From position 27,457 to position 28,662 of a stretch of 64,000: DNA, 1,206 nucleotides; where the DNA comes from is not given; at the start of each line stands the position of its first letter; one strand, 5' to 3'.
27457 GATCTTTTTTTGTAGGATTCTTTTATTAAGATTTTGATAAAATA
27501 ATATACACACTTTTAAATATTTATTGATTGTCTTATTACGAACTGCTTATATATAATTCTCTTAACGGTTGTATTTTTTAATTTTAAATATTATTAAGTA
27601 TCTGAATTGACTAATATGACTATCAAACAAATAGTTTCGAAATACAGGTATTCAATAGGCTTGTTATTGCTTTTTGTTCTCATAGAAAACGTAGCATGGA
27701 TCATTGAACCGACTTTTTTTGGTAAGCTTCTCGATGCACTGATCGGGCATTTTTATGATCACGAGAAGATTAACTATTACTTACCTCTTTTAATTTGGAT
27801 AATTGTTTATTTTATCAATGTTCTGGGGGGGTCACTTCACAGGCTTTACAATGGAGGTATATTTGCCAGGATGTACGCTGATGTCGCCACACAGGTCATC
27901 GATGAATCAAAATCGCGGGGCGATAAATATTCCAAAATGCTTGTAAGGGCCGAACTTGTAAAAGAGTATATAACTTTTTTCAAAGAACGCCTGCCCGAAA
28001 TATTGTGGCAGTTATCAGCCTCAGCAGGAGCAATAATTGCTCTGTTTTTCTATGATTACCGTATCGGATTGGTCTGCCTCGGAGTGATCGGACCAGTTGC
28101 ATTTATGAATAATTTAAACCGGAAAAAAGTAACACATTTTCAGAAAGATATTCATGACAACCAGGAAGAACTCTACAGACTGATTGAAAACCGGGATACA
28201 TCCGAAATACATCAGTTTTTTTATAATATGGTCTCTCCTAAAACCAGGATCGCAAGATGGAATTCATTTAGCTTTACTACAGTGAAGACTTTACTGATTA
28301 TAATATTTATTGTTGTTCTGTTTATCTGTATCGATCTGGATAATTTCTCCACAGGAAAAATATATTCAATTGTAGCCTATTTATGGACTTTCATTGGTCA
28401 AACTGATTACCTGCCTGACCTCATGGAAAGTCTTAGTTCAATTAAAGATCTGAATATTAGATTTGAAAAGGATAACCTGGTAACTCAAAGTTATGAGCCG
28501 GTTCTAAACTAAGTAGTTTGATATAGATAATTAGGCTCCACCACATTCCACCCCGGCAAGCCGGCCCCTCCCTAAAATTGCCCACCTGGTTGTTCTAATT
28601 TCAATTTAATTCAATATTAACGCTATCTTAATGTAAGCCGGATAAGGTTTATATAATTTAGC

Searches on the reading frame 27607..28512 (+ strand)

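Call 30: search_protein_families(library=pfam, proteins=[window:27607-28512:+], max_evalue=0.001)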
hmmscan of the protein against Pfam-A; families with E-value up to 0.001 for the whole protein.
window:27607-28512:+ (301 aa): 2 families
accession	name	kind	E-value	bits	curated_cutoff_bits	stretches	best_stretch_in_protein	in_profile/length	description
PF13748.11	ABC_membrane_3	-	7.2e-19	68.6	27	1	7-250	2-237/237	ABC transporter transmembrane region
PF00664.28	ABC_membrane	-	3.6e-08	33.9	28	1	18-194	2-184/274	ABC transporter transmembrane region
